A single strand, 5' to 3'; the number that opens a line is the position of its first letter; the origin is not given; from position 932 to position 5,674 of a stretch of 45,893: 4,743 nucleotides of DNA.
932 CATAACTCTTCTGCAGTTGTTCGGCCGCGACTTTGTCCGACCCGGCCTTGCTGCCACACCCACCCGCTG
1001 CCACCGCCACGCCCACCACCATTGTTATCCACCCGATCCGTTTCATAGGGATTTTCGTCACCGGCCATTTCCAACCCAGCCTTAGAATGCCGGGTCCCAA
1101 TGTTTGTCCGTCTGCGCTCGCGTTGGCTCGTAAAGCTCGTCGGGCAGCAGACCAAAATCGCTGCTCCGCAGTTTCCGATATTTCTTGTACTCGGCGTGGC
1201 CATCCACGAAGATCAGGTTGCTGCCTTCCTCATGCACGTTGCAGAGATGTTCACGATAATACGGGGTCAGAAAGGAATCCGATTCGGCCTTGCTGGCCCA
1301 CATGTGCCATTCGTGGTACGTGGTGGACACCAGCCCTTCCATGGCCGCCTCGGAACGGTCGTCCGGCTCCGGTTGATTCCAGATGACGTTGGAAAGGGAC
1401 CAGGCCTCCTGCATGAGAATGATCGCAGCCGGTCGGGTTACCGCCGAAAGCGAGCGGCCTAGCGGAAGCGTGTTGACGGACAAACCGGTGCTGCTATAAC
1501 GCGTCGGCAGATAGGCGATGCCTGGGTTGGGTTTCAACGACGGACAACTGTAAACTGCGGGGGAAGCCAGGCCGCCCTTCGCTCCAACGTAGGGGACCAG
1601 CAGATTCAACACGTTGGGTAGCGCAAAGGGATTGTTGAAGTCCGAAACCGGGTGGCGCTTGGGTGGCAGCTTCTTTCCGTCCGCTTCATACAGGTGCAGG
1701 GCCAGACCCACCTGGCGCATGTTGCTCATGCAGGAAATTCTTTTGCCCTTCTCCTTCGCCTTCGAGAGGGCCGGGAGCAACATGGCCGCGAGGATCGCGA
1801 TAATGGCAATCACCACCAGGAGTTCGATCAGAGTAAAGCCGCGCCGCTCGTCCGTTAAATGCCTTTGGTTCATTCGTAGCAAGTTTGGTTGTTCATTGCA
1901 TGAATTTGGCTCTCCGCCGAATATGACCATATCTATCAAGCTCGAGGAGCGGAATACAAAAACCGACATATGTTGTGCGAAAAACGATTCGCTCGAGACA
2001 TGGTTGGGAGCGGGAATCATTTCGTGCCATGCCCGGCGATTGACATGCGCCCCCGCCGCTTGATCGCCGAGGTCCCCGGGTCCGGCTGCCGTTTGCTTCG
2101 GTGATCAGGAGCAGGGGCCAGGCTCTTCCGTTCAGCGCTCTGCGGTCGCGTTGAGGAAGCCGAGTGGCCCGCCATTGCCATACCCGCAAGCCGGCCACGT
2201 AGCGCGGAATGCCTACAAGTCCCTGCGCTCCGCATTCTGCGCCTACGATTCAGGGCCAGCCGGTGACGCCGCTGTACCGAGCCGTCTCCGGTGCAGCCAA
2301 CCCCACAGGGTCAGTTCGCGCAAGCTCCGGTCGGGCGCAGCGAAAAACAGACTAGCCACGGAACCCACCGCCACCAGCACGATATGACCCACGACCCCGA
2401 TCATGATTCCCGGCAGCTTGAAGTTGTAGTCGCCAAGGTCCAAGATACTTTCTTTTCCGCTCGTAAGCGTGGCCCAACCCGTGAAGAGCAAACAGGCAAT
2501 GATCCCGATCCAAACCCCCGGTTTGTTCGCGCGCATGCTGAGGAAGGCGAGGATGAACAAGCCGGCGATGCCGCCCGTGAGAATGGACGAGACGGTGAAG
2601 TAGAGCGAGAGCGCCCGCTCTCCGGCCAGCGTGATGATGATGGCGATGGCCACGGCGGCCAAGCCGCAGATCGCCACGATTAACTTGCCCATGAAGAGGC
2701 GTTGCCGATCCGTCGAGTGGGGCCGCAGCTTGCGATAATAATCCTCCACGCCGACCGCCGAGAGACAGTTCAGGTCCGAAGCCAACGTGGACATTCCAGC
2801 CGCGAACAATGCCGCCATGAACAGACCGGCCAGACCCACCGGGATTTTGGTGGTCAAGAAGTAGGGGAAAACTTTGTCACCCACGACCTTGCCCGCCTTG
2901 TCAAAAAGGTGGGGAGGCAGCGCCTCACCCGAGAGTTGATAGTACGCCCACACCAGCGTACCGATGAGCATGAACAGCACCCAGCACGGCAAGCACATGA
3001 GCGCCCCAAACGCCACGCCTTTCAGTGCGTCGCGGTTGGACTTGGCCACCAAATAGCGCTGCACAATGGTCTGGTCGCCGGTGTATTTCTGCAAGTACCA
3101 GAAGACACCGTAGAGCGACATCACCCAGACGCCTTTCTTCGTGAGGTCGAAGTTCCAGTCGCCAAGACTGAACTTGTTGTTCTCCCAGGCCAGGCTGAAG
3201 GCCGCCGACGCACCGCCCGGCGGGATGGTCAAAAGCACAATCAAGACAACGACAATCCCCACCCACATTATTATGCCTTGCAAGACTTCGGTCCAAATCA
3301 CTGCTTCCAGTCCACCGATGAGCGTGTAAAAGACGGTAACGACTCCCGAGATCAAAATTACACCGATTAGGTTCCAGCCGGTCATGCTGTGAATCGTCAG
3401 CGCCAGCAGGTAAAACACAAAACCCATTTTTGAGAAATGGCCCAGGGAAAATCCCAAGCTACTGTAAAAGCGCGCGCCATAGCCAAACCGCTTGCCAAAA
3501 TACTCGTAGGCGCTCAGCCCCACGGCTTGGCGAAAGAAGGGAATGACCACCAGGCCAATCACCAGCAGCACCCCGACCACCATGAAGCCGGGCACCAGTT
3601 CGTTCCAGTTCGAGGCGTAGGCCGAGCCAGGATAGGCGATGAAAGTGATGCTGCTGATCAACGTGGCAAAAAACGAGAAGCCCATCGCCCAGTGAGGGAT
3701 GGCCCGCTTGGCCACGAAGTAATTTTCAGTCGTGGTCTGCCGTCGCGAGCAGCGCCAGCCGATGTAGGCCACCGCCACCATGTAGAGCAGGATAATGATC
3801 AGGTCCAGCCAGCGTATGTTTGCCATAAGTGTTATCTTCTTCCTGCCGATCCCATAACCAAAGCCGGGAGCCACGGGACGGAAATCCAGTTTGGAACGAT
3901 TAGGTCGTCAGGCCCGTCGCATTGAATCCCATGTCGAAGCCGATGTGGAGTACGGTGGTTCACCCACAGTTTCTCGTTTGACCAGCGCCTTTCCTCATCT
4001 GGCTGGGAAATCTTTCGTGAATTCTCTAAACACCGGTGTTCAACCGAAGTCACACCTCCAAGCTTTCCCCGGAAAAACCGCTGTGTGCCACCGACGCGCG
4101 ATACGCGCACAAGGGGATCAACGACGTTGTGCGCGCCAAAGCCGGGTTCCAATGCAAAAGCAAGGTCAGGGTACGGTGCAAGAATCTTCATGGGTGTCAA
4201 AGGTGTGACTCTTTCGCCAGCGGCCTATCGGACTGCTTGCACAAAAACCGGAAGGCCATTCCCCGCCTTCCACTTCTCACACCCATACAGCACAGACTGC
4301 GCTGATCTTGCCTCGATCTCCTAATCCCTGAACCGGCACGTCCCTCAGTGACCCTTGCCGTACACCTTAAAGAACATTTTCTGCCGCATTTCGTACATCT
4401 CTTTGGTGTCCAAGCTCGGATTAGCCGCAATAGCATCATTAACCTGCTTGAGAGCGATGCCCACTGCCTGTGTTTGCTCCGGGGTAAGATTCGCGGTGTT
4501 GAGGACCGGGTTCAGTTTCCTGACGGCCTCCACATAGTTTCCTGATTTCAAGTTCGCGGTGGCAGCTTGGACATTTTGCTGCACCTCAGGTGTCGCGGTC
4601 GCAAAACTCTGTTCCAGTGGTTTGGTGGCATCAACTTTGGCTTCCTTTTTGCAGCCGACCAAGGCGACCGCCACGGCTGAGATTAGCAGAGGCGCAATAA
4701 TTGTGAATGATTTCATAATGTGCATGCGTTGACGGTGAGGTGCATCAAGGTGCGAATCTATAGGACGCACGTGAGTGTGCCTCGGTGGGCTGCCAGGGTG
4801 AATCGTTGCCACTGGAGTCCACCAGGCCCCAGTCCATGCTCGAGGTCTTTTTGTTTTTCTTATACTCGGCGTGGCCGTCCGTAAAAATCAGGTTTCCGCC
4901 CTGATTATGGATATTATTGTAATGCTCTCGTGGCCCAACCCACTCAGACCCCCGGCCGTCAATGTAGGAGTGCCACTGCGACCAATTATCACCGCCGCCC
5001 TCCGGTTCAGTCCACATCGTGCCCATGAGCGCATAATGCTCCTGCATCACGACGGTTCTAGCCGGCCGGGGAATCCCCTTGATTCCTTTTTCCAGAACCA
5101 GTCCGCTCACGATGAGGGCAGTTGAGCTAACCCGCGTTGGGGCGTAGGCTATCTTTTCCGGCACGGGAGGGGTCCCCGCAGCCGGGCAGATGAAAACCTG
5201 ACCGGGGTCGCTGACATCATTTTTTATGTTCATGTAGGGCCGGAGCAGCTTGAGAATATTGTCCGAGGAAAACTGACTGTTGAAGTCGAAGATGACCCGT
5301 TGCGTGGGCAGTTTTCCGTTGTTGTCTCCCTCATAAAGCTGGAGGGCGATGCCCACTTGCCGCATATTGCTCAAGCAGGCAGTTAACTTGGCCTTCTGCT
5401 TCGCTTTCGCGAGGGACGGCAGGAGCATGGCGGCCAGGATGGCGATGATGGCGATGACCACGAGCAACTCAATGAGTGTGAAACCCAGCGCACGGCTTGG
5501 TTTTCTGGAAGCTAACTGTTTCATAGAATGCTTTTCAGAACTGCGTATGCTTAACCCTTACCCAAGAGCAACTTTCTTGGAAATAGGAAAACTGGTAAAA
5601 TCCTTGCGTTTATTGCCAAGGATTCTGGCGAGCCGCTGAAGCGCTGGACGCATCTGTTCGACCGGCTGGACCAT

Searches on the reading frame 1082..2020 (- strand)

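Call 44: search_protein_families(library=pfam, proteins=[window:1082-2020:-])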
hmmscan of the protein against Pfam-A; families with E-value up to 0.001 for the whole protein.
window:1082-2020:- (312 aa): 2 families
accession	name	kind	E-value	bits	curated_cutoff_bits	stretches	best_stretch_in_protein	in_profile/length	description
PF07596.16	SBP_bac_10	-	1.8e-09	38.5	23.3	1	87-133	2-48/268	Protein of unknown function (DUF1559)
PF07963.17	N_methyl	-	6.6e-09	35.4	21.2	1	59-82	4-27/27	Prokaryotic N-terminal methylation motif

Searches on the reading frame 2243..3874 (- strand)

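Call 44: search_protein_families(library=pfam, proteins=[window:2243-3874:-])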
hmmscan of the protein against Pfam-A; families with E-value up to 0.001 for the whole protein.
window:2243-3874:- (543 aa): 1 family
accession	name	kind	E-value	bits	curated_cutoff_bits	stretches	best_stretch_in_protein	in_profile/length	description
PF00474.23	SSF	-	1.3e-44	153.2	22.8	1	52-459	1-404/406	Sodium:solute symporter family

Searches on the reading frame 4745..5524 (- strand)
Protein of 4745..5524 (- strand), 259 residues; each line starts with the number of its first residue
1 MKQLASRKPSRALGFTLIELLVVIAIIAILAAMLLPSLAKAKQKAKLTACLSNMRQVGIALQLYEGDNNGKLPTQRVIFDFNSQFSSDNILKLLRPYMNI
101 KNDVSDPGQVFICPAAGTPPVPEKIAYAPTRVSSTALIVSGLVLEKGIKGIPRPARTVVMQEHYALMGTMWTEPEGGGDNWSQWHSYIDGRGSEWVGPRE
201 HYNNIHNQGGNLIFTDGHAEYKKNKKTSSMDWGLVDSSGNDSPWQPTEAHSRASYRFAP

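Call 44: search_protein_families(library=pfam, proteins=[window:4745-5524:-])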
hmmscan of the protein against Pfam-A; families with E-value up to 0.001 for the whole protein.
window:4745-5524:- (259 aa): 1 family
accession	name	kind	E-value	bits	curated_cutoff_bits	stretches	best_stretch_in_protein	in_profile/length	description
PF07963.17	N_methyl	-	3.1e-08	33.3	21.2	1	11-35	3-27/27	Prokaryotic N-terminal methylation motif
